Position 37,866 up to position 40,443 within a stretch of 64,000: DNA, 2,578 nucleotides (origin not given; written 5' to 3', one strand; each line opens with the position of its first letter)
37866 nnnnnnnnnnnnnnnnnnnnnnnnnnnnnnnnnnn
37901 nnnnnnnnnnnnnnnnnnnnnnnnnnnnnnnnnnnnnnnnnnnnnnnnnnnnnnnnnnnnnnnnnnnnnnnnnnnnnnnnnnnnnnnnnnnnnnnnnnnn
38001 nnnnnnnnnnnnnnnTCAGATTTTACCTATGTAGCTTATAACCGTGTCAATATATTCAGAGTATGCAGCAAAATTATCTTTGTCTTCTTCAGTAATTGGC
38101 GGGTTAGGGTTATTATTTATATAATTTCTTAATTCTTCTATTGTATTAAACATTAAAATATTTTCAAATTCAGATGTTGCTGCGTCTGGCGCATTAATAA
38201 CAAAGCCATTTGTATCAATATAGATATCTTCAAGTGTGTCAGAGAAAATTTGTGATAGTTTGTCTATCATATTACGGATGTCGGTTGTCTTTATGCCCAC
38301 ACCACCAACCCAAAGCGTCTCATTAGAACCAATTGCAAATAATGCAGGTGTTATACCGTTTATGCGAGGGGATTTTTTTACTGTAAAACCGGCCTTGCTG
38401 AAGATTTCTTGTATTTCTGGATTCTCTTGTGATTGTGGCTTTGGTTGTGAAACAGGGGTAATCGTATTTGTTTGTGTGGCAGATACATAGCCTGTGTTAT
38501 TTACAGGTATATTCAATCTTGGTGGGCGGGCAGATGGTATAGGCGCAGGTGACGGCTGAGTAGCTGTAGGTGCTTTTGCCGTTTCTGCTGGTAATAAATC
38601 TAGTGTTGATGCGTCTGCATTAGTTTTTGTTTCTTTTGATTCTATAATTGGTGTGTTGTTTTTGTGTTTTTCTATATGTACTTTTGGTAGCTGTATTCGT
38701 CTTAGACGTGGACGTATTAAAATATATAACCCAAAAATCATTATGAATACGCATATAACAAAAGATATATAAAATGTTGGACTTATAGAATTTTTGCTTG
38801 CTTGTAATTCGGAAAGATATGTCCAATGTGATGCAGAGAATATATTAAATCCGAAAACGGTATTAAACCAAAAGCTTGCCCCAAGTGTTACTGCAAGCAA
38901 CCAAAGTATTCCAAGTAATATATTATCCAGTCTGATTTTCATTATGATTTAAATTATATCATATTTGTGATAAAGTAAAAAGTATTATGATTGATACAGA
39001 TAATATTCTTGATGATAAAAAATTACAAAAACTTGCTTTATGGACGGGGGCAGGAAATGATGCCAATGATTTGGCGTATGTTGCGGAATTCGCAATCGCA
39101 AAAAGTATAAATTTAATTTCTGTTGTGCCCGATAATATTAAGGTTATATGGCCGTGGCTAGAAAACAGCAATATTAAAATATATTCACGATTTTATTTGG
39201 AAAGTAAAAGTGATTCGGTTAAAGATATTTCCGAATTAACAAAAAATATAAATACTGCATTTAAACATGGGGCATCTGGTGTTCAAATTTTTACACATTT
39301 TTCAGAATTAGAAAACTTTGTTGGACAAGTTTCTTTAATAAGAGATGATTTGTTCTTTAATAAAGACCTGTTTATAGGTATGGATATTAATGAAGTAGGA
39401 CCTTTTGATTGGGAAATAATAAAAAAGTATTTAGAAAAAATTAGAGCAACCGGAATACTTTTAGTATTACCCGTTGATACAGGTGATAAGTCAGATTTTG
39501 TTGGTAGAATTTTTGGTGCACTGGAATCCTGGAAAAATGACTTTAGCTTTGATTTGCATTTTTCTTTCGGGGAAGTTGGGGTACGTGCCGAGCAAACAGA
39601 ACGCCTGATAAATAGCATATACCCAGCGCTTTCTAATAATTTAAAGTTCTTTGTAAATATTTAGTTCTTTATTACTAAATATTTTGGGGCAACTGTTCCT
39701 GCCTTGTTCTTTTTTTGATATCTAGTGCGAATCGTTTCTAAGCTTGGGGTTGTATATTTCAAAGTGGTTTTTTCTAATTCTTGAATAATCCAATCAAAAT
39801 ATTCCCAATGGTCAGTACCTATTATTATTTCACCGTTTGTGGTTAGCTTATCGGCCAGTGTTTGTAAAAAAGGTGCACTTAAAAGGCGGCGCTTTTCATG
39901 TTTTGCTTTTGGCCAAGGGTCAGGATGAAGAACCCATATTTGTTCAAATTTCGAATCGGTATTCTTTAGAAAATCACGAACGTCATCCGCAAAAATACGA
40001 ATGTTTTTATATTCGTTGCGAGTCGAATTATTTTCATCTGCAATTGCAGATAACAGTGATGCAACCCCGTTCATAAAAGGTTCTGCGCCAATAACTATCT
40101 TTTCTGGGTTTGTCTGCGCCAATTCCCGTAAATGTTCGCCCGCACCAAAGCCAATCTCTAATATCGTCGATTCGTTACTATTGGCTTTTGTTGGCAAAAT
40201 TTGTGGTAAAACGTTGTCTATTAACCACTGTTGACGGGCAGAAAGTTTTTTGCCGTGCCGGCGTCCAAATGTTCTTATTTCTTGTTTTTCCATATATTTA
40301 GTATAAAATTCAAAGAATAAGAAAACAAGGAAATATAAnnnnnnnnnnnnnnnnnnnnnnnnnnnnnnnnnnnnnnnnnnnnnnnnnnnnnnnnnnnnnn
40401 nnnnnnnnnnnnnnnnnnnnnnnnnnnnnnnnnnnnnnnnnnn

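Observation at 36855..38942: Compact four-gene operon in the place of metK: ZipA-C-like membrane protein, unknown protein, SUKH-like protein, RHH_4 protein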

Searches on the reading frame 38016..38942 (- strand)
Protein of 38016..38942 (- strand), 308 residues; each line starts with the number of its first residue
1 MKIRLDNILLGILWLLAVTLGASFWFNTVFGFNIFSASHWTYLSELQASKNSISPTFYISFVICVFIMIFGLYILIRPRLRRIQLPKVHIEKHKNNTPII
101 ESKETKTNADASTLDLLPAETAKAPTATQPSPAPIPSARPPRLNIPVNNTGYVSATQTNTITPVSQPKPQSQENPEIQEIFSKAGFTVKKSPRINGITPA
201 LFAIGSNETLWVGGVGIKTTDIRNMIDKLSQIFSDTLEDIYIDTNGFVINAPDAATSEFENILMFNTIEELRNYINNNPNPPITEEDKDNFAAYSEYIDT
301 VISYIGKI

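Call 3: search_protein_families(library=pfam, proteins=[window:38016-38942:-], max_evalue=1)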
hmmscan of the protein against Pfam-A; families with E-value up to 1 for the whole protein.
window:38016-38942:- (308 aa): 1 family
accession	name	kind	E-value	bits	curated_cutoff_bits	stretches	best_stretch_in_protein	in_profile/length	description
PF10754.15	DUF2569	-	0.016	16.1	26.5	1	12-90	7-86/143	Protein of unknown function (DUF2569)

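Call 4: search_protein_families(library=ncbifam, proteins=[window:38016-38942:-], max_evalue=1)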
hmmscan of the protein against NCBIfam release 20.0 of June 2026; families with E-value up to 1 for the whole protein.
window:38016-38942:- (308 aa): 3 families
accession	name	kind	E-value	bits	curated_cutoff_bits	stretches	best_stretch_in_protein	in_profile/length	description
NF045999.1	MAG1140_fam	equivalog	0.021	15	35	1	51-105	3-57/126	MAG1140 family protein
NF033480.1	bifunc_MprF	equivalog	0.024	12.9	600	1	13-95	448-528/841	bifunctional lysylphosphatidylglycerol flippase/synthetase MprF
NF033218.1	anchor_AmaP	equivalog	0.3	10.8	55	1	5-92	4-82/166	alkaline shock response membrane anchor protein AmaP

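Call 9: find_homologous_proteins(query=window:38016-38942:-)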
Query window:38016-38942:- (308 aa): 494 proteins with E <= 0.001 among 2050 candidates; the best 120 are listed.
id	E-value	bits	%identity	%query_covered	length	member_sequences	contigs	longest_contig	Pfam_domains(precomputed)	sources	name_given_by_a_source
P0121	9.8e-199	677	99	100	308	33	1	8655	-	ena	-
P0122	1.9e-198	676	99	100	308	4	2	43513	-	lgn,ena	-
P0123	1.2e-113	398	60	100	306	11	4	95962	-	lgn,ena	-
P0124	1.1e-111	391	61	100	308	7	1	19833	-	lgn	-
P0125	1.1e-108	381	60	100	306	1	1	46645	-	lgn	-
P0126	2.9e-107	377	58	100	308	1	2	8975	-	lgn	-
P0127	6.1e-107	376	57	100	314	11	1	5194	-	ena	-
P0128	1.5e-104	368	54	100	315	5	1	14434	-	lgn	-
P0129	4.6e-104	366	56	100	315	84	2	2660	-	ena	-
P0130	1.3e-103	365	52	100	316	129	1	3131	-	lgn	-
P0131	6.8e-103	362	56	100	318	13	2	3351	-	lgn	-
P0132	5.9e-102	359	55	99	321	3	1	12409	-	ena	-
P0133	6.3e-102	359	54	100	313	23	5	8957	-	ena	-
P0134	2.4e-101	357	52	100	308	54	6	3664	-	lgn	-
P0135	6.5e-101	356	57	100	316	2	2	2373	-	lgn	-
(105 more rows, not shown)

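Call 51: search_protein_families(library=padloc, proteins=[window:38016-38942:-], max_evalue=1)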
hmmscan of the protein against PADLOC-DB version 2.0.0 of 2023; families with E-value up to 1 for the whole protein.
window:38016-38942:- (308 aa): 1 family
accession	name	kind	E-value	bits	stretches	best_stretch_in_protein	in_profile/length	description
PDLC00707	Effector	-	0.062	10.5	1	16-82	30-95/370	2TM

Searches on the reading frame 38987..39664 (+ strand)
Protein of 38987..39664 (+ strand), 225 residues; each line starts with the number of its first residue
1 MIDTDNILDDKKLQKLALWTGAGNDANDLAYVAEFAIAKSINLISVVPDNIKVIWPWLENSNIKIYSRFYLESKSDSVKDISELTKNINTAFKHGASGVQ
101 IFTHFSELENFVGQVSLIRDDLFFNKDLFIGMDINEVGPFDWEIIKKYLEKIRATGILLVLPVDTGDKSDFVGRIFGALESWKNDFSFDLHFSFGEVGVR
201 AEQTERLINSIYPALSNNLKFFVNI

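Call 3: search_protein_families(library=pfam, proteins=[window:38987-39664:+], max_evalue=1)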
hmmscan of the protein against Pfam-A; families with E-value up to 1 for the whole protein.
window:38987-39664:+ (225 aa): 0 families

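Call 4: search_protein_families(library=ncbifam, proteins=[window:38987-39664:+], max_evalue=1)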
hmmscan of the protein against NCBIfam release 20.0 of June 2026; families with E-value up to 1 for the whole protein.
window:38987-39664:+ (225 aa): 1 family
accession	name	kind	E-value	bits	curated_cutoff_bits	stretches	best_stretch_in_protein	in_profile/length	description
NF045836.1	MMB_0454_fam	equivalog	0.88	10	40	0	59-93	47-82/97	MMB_0454 family protein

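Call 51: search_protein_families(library=padloc, proteins=[window:38987-39664:+], max_evalue=1)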
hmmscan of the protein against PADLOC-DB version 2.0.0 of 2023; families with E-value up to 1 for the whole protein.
window:38987-39664:+ (225 aa): 0 families

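Call 97: search_solved_structures(query=A6, max_evalue=10, show_alignments=1)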
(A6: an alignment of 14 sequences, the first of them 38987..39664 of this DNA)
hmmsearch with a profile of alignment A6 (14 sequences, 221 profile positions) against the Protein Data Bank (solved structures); distinct sequences matched with E-value up to 10: 2.
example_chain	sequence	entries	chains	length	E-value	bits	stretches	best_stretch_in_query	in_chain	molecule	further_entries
7n4d_A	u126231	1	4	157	0.25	13.8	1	73-109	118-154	Eukaryotic translation initiation factor 5A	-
4irx_A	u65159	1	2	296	0.59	12.6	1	13-48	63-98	Sugar ABC transporter, periplasmic sugar-binding protein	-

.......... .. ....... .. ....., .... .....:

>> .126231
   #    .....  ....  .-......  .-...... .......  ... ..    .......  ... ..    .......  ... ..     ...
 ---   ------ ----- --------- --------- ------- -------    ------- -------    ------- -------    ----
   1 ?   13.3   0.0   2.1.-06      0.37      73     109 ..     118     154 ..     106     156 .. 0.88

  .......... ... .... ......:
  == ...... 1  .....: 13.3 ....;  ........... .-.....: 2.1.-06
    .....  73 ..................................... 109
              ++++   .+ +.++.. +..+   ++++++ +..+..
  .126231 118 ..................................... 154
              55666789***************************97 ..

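Call 98: search_protein_families(library=pfam, alignment_id=A6, max_evalue=1)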
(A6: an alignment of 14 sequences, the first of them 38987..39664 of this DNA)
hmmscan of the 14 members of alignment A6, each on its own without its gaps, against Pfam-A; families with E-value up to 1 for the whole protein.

A. member 1, window:38987-39664:+ (225 aa): 0 families

B. families by the number of members that match (of 14 scanned): 3 families
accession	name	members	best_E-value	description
PF25101.1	Spectrin_7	1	0.096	Animal spectrin repeats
PF16922.11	SLD5_C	1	0.14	DNA replication complex GINS protein SLD5 C-terminus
PF20703.3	nSTAND1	1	0.29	Novel STAND NTPase 1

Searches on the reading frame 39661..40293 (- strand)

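Call 3: search_protein_families(library=pfam, proteins=[window:39661-40293:-], max_evalue=1)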
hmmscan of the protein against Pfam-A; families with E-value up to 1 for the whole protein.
window:39661-40293:- (210 aa): 10 families
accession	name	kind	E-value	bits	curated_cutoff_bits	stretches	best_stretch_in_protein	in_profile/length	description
PF02390.23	Methyltransf_4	-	1.9e-35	122.3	24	1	41-181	2-139/173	Putative methyltransferase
PF01564.23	Spermine_synth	-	2.6e-06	27.6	22.9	1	34-190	12-165/186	Spermine/spermidine synthase domain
PF24675.1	NpmA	-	0.0019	17.9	60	1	35-77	18-60/214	16S rRNA (adenine(1408)-N(1))-methyltransferase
PF13649.12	Methyltransf_25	-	0.0028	18.7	27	1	44-136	1-91/97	Methyltransferase domain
PF13847.12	Methyltransf_31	-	0.0094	16.1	27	1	40-160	3-111/145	Methyltransferase domain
PF06859.18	Bin3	-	0.021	15.8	27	0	142-193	25-71/109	Bicoid-interacting protein 3 (Bin3)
PF06080.18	DUF938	-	0.027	14.7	27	1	20-82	9-67/202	Protein of unknown function (DUF938)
PF13489.12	Methyltransf_23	-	0.058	13.6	27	1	30-88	14-61/164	Methyltransferase domain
PF20068.4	Amphi-Trp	-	0.1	13.1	27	1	130-161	9-40/93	Amphi-Trp domain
PF20034.4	Peptidase_S80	-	0.15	11.6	23.4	1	145-189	149-193/229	Peptidase S80 family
